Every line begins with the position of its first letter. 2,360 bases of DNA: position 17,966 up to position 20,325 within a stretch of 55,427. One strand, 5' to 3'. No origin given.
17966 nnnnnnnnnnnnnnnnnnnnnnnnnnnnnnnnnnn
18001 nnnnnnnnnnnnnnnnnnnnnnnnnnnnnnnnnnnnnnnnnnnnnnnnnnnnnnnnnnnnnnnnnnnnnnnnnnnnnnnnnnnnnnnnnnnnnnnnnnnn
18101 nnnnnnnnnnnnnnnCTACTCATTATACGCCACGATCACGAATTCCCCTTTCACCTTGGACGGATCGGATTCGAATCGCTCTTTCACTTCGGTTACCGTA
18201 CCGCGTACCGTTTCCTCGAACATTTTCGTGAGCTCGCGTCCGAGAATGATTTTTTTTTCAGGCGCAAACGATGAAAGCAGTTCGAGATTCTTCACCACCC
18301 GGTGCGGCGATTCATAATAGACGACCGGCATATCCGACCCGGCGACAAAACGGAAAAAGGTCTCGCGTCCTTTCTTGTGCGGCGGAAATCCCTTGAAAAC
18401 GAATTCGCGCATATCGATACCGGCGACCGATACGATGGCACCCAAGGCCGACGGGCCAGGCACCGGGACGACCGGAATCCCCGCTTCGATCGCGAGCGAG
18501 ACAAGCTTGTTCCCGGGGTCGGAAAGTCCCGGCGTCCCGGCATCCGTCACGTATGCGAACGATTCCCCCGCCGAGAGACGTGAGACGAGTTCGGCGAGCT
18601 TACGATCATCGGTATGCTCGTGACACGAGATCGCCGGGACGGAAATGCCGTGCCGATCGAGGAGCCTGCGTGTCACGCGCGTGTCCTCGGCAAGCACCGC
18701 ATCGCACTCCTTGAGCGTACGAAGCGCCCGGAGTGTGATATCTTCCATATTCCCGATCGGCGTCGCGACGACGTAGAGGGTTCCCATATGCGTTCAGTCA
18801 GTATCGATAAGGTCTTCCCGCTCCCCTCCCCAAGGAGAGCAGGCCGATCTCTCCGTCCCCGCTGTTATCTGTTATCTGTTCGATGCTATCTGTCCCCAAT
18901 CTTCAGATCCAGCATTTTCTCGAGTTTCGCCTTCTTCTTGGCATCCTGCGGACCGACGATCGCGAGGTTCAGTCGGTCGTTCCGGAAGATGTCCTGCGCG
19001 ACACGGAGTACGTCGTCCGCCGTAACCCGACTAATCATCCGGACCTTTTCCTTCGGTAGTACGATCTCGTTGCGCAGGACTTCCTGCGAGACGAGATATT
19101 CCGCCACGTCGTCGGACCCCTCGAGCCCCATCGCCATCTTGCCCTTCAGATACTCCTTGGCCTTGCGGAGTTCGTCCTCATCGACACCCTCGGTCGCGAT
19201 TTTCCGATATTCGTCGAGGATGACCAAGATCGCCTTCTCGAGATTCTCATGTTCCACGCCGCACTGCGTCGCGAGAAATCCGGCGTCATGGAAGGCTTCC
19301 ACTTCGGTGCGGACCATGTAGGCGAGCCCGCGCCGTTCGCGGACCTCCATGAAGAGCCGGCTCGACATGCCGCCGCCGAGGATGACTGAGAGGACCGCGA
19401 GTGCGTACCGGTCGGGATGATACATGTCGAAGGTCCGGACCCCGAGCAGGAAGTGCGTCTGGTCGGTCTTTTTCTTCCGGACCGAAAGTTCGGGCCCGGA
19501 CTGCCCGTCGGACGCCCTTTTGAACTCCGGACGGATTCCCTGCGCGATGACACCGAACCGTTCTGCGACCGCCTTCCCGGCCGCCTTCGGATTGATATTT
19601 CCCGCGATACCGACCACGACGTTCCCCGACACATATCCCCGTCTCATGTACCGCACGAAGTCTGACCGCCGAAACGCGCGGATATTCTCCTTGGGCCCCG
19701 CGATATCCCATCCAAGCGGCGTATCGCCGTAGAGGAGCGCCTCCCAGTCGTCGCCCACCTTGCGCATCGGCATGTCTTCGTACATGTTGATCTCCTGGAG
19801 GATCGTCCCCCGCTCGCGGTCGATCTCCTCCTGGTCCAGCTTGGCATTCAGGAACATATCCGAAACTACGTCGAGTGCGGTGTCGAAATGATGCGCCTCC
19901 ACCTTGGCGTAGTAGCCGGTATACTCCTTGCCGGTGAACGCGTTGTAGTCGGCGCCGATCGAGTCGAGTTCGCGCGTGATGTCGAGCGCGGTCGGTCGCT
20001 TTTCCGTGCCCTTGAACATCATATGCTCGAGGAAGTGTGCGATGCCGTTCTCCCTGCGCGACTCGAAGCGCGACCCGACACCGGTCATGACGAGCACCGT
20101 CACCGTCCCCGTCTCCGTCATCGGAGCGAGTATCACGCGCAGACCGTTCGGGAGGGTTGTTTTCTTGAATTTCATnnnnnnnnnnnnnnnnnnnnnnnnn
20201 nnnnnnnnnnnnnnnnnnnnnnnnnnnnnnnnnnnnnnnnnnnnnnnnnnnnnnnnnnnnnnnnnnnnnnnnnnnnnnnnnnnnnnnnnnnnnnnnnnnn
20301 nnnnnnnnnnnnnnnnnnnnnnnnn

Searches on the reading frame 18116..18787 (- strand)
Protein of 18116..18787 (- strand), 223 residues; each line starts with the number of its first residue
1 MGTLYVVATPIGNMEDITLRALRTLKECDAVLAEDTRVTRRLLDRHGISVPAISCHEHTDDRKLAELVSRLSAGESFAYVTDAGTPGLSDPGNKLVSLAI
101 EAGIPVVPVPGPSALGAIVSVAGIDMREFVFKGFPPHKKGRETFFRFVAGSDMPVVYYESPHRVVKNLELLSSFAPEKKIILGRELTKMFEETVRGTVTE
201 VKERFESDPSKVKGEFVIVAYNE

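Call 101: search_protein_families(library=pfam, proteins=[window:18116-18787:-], max_evalue=0.00001)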
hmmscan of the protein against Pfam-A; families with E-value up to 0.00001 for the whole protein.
window:18116-18787:- (223 aa): 1 family
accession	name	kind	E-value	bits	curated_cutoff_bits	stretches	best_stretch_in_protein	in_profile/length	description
PF00590.25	TP_methylase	-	5.7e-31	108.5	27.8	1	3-201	1-211/212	Tetrapyrrole (Corrin/Porphyrin) Methylases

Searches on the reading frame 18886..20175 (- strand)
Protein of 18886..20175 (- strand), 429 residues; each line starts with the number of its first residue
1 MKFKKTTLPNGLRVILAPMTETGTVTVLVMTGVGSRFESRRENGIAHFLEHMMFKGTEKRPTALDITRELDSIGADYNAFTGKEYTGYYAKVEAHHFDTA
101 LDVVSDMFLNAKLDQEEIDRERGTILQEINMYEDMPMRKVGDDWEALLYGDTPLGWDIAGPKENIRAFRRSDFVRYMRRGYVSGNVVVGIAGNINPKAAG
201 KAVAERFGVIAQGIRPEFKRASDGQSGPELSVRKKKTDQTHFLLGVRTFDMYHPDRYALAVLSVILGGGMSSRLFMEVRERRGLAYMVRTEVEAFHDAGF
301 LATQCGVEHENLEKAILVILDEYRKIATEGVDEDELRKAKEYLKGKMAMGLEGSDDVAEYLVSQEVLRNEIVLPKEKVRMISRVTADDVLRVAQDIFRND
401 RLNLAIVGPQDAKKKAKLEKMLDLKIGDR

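Call 101: search_protein_families(library=pfam, proteins=[window:18886-20175:-], max_evalue=0.00001)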
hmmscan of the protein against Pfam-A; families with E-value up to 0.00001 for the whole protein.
window:18886-20175:- (429 aa): 2 families
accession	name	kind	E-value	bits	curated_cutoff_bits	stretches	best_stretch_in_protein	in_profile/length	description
PF05193.26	Peptidase_M16_C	-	4.5e-39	134.6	23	1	170-342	4-180/181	Peptidase M16 inactive domain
PF00675.25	Peptidase_M16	-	5.5e-38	130.6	22.3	1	14-162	2-149/149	Insulinase (Peptidase family M16)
